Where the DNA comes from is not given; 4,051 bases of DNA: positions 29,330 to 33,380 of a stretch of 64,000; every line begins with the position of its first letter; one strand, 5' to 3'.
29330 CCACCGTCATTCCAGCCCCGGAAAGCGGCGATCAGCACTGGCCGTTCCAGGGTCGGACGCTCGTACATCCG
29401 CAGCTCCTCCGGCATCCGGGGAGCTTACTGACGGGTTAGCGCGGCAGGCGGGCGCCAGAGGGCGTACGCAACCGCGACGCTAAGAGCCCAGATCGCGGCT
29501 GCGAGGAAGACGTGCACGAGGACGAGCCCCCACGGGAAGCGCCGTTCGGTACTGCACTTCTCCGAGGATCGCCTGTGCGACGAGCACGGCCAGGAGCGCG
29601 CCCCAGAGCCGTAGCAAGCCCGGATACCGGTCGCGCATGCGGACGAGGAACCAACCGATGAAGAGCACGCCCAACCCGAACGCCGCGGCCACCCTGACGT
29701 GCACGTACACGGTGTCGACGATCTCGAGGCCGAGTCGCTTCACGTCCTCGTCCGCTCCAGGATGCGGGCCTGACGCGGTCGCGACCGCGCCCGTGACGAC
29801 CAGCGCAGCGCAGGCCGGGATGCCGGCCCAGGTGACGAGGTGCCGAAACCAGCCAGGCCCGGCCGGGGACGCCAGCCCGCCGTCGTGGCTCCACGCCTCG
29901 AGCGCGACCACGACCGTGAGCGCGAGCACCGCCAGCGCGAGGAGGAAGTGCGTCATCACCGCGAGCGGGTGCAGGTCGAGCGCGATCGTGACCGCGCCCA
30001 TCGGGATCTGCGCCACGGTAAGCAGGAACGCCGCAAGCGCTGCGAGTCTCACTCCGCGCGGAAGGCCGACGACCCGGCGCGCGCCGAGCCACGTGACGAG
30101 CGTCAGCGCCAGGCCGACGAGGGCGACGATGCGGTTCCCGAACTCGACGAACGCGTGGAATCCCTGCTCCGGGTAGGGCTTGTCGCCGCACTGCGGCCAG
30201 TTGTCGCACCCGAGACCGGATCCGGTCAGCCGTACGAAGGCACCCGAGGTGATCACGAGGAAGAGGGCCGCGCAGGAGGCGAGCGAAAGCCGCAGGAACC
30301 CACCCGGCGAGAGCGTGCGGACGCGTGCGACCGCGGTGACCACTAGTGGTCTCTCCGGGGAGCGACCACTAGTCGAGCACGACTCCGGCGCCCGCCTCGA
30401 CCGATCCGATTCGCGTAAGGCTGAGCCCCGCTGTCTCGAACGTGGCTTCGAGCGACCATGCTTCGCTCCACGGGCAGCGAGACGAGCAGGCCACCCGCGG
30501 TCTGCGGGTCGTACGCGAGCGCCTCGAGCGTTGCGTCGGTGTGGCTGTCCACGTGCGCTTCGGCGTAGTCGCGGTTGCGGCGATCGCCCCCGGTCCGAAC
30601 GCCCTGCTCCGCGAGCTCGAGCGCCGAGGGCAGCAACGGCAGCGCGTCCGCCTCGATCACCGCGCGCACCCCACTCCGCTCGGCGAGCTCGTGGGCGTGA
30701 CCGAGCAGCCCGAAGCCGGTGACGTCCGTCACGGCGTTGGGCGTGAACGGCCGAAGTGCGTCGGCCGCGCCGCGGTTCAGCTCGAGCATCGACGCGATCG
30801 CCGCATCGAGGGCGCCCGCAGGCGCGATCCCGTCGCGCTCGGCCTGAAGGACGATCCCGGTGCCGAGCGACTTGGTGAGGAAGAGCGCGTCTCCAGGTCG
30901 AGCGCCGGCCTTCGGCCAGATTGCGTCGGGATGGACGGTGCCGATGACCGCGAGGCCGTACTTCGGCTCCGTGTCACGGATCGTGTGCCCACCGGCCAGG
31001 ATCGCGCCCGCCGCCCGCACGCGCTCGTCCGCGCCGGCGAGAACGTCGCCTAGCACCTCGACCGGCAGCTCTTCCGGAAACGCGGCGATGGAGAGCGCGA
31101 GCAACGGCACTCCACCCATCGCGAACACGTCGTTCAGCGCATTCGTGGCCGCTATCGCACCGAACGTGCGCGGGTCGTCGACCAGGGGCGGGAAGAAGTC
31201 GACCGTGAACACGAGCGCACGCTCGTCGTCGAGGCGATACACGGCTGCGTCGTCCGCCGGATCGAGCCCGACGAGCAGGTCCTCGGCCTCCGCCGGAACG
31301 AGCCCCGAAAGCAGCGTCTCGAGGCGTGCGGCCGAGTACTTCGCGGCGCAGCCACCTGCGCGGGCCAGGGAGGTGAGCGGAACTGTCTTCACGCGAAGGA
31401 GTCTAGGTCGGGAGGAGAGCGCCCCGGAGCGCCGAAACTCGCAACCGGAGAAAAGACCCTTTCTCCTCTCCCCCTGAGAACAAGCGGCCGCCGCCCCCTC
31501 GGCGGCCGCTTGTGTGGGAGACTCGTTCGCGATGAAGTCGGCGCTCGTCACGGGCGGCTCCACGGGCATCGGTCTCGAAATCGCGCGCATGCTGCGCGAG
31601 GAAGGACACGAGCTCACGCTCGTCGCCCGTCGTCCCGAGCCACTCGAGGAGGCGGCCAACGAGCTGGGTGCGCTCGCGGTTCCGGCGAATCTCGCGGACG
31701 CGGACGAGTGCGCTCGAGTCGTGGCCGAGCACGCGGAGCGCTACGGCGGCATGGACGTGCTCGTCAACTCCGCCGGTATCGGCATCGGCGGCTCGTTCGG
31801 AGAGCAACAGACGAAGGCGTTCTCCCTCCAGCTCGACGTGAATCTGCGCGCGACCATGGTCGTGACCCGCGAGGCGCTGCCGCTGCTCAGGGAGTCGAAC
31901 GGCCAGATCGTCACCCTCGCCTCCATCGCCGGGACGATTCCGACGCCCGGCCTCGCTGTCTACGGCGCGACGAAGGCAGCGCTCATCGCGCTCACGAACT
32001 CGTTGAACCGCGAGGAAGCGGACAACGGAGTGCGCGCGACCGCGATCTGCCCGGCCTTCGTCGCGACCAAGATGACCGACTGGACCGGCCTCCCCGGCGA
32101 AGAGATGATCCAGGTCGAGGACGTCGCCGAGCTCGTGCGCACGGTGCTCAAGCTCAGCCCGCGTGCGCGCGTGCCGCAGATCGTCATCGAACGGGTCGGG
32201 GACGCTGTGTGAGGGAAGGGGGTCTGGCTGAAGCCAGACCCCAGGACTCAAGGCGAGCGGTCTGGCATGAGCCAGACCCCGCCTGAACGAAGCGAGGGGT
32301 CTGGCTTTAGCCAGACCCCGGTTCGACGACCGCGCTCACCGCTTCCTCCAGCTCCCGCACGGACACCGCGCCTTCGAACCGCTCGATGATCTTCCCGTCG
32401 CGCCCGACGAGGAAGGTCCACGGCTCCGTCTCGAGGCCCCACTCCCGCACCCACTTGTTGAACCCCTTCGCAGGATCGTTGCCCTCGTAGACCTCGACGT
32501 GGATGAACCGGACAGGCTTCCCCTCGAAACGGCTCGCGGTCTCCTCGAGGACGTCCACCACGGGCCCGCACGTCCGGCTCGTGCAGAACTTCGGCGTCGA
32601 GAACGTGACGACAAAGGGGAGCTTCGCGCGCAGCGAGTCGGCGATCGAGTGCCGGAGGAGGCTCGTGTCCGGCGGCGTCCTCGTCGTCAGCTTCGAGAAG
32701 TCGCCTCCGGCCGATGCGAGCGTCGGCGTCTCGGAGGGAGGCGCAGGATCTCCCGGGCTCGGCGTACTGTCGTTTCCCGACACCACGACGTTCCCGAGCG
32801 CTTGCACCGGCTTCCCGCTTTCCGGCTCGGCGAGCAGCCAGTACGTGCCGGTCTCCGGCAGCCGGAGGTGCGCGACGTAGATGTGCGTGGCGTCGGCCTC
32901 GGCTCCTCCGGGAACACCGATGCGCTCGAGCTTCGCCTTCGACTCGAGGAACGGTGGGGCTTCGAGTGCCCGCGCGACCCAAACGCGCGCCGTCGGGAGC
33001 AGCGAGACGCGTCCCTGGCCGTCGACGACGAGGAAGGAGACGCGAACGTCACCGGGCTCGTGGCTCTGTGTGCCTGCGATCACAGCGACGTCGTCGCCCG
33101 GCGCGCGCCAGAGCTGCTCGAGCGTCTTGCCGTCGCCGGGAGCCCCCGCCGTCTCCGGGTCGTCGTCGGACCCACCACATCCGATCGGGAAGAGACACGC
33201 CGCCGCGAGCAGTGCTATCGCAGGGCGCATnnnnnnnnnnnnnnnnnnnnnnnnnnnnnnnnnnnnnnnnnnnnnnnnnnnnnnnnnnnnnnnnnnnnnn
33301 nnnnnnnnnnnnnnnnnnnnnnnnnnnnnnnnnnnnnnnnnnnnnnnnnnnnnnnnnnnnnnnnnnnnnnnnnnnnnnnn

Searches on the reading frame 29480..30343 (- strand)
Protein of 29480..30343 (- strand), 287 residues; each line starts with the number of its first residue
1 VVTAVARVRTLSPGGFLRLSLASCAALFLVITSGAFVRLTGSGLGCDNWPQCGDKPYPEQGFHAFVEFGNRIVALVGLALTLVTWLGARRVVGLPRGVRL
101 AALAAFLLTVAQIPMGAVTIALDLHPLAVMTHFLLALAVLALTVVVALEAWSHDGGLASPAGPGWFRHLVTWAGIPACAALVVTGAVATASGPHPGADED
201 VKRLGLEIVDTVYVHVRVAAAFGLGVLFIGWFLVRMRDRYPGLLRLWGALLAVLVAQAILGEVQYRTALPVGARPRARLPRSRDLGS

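Call 41: search_protein_families(library=pfam, proteins=[window:29480-30343:-], max_evalue=0.0001)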
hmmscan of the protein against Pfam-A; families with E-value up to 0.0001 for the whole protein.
window:29480-30343:- (287 aa): 1 family
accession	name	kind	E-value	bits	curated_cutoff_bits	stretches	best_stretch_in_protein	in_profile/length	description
PF02628.20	COX15-CtaA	-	1e-18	67.9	29.9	1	19-271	3-304/322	Cytochrome oxidase assembly protein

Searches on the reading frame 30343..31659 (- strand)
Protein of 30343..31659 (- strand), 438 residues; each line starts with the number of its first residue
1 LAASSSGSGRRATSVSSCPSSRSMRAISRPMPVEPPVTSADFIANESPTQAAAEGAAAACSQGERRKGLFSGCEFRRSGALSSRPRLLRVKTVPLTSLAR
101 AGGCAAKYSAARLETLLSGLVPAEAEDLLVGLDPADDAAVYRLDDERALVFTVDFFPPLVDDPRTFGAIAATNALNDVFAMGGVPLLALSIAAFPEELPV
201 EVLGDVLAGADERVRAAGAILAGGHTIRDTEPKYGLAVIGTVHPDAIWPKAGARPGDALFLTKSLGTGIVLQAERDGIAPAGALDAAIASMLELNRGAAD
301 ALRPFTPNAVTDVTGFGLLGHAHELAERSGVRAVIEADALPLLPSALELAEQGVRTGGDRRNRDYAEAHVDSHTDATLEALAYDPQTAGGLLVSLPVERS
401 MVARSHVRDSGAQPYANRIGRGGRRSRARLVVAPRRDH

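Call 41: search_protein_families(library=pfam, proteins=[window:30343-31659:-], max_evalue=0.0001)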
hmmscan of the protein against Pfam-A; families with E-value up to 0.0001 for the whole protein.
window:30343-31659:- (438 aa): 2 families
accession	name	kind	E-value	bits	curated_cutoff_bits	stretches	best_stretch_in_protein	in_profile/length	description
PF00586.29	AIRS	-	2.5e-25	89.5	24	1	136-242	2-112/112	AIR synthase related protein, N-terminal domain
PF02769.27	AIRS_C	-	2.3e-11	44.6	23.1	1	254-420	1-143/156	AIR synthase related protein, C-terminal domain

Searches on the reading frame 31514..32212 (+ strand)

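Call 41: search_protein_families(library=pfam, proteins=[window:31514-32212:+], max_evalue=0.0001)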
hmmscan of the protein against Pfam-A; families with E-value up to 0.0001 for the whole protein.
window:31514-32212:+ (232 aa): 5 families
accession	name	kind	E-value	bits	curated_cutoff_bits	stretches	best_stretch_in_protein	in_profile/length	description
PF00106.31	adh_short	-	1e-49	169.2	26.6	1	8-188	1-187/195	short chain dehydrogenase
PF13561.12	adh_short_C2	-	1.1e-39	136.8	27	1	17-194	6-185/236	Enoyl-(Acyl carrier protein) reductase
PF08659.16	KR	-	5.5e-11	43.1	22.6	1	10-167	3-166/180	KR domain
PF13460.12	NAD_binding_10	-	6.1e-07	29.9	27.2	1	14-87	1-68/184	NAD(P)H-binding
PF01370.27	Epimerase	-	1.3e-06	28.4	20.9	1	10-168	1-160/240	NAD dependent epimerase/dehydratase family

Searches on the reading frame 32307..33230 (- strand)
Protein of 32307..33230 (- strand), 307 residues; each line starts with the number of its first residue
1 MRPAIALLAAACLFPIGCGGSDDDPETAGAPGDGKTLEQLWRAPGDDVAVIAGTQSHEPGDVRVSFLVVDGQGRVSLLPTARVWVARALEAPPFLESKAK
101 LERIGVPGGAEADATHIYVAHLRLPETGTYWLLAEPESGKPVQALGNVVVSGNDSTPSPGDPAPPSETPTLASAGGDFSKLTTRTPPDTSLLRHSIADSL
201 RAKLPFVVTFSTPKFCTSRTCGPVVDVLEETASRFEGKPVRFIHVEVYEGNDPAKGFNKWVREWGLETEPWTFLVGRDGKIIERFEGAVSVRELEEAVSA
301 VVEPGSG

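Call 3: search_protein_families(library=pfam, proteins=[window:32307-33230:-], max_evalue=0.01)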
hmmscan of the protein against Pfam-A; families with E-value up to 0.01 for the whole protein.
window:32307-33230:- (307 aa): 0 families

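Call 4: search_protein_families(library=ncbifam, proteins=[window:32307-33230:-], max_evalue=0.01)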
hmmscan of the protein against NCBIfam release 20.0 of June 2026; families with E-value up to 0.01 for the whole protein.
window:32307-33230:- (307 aa): 0 families

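Call 42: search_protein_families(library=pfam, proteins=[window:32307-33230:-], max_evalue=10)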
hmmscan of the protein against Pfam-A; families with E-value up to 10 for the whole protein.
window:32307-33230:- (307 aa): 1 family
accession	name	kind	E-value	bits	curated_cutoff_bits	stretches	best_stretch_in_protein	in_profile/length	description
PF00085.26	Thioredoxin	-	0.23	11.9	23.5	1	203-298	18-101/103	Thioredoxin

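Call 81: find_homologous_proteins(query=window:32307-33230:-, max_evalue=0.00001)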
Query window:32307-33230:- (307 aa): 4282 proteins with E <= 0.00001 among 8000 candidates; the best 120 are listed.
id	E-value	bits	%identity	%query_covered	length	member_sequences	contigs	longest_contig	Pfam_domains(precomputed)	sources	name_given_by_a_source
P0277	1.7e-185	634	92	100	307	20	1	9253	-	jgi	jgi:hypothetical protein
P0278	4.0e-182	622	91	99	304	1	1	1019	PF13098.14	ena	-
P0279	1.5e-179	614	88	100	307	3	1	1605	-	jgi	jgi:hypothetical protein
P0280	5.5e-177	606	87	100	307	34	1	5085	-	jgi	jgi:hypothetical protein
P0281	1.0e-172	592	85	100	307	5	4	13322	-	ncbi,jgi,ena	-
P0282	1.4e-172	591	87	98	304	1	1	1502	-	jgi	jgi:hypothetical protein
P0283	1.6e-172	591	86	98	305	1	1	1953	-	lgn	-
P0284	2.2e-172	590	88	99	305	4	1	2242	-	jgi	jgi:hypothetical protein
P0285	5.9e-172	589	85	100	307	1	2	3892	-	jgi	-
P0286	1.5e-171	588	85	100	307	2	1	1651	-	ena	-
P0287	3.1e-170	583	85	100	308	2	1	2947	-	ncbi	-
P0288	7.7e-170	582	85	98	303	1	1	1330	-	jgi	jgi:hypothetical protein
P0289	2.4e-167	574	87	95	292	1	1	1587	-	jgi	-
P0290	3.0e-167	574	82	100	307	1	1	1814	-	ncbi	-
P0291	2.0e-166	571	84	95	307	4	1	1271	-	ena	-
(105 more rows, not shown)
